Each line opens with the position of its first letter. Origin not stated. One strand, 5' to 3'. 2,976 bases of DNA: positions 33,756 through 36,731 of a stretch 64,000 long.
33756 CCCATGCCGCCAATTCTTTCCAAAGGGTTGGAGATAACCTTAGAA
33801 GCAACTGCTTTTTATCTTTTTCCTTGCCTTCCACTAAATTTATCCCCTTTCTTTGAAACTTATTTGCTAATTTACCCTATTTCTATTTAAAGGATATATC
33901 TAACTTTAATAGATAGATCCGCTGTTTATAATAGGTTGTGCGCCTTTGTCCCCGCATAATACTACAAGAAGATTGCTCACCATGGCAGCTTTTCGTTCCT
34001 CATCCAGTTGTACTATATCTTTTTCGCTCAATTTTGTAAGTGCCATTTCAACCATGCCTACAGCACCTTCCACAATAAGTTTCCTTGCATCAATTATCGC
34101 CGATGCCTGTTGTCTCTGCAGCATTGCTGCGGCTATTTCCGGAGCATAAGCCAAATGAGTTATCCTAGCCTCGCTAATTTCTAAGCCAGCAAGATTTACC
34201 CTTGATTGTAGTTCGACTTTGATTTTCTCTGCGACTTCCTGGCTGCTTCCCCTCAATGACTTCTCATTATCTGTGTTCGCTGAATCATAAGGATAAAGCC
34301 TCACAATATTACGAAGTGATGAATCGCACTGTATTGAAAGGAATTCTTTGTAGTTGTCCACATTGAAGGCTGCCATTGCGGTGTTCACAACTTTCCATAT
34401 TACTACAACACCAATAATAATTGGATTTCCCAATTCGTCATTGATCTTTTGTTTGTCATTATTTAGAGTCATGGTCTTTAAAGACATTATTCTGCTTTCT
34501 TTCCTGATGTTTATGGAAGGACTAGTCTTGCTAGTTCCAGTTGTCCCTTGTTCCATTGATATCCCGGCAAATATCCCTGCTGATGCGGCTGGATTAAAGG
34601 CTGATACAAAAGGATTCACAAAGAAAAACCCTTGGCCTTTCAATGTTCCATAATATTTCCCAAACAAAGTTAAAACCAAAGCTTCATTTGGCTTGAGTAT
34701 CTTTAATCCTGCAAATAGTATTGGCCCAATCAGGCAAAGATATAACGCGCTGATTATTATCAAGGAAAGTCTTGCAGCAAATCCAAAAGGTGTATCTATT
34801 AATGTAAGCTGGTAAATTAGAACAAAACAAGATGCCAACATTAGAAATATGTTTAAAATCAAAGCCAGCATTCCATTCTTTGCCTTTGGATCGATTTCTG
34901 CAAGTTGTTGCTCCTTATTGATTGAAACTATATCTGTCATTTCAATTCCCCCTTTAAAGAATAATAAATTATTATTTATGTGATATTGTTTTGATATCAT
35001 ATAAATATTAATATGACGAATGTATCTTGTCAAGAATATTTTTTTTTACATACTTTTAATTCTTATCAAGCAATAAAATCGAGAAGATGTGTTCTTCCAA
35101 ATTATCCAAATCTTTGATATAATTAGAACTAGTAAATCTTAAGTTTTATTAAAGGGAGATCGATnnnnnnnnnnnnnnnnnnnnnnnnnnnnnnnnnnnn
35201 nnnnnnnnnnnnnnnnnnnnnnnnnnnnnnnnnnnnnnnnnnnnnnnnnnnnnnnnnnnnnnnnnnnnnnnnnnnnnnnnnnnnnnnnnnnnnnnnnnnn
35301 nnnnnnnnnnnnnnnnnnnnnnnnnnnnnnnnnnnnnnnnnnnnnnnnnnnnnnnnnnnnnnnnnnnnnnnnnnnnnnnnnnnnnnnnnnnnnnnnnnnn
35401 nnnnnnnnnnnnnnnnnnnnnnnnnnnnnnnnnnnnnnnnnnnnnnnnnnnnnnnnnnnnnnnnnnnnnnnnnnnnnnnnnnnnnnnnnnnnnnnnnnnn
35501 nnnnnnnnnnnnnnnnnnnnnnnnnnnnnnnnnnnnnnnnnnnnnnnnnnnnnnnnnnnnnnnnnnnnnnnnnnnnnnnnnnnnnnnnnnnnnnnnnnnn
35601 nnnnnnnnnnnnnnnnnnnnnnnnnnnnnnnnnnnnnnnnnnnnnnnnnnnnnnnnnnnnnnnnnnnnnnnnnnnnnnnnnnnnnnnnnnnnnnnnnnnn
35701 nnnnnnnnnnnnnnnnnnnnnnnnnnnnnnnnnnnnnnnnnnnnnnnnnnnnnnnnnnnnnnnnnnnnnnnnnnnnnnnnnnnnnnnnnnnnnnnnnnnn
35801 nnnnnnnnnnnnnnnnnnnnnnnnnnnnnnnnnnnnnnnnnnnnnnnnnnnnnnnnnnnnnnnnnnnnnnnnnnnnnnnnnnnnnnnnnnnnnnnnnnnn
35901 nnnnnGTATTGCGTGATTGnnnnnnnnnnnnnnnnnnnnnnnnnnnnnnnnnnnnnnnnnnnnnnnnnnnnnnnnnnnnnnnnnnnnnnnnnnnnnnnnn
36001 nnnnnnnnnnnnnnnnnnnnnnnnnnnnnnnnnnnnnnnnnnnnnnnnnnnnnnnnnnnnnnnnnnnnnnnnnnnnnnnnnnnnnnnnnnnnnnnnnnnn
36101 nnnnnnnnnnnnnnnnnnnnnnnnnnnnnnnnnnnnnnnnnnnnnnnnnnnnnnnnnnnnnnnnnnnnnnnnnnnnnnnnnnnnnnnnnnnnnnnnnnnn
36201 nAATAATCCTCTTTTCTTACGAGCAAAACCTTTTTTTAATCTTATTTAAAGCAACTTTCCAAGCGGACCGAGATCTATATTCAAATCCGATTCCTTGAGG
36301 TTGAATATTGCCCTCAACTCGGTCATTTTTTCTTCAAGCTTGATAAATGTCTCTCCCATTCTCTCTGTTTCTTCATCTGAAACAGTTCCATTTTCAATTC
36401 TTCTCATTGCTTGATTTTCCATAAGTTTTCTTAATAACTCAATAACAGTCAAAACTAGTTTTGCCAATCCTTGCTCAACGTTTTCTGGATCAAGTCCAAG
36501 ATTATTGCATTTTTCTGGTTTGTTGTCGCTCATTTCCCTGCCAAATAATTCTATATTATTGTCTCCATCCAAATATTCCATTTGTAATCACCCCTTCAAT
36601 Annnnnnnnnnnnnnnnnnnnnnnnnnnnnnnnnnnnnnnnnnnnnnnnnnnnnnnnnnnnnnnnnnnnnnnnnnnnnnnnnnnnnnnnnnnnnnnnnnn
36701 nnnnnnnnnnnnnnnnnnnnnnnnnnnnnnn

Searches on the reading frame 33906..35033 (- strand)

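Call 34: search_protein_families(library=pfam, max_evalue=0.000001, proteins=[window:33906-35033:-])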
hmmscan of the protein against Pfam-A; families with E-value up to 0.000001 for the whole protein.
window:33906-35033:- (375 aa): 1 family
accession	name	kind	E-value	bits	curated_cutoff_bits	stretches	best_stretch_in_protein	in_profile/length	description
PF01145.31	Band_7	-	7.2e-26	91.7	23.6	1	112-318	2-169/176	SPFH domain / Band 7 family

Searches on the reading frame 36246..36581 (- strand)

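Call 74: search_protein_families(library=pfam, max_evalue=0.001, proteins=[window:36246-36581:-])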
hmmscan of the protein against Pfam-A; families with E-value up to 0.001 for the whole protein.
window:36246-36581:- (111 aa): 1 family
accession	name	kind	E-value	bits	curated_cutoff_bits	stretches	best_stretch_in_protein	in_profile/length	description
PF05121.17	GvpK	-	4.1e-34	117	25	1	29-111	3-85/85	Gas vesicle protein K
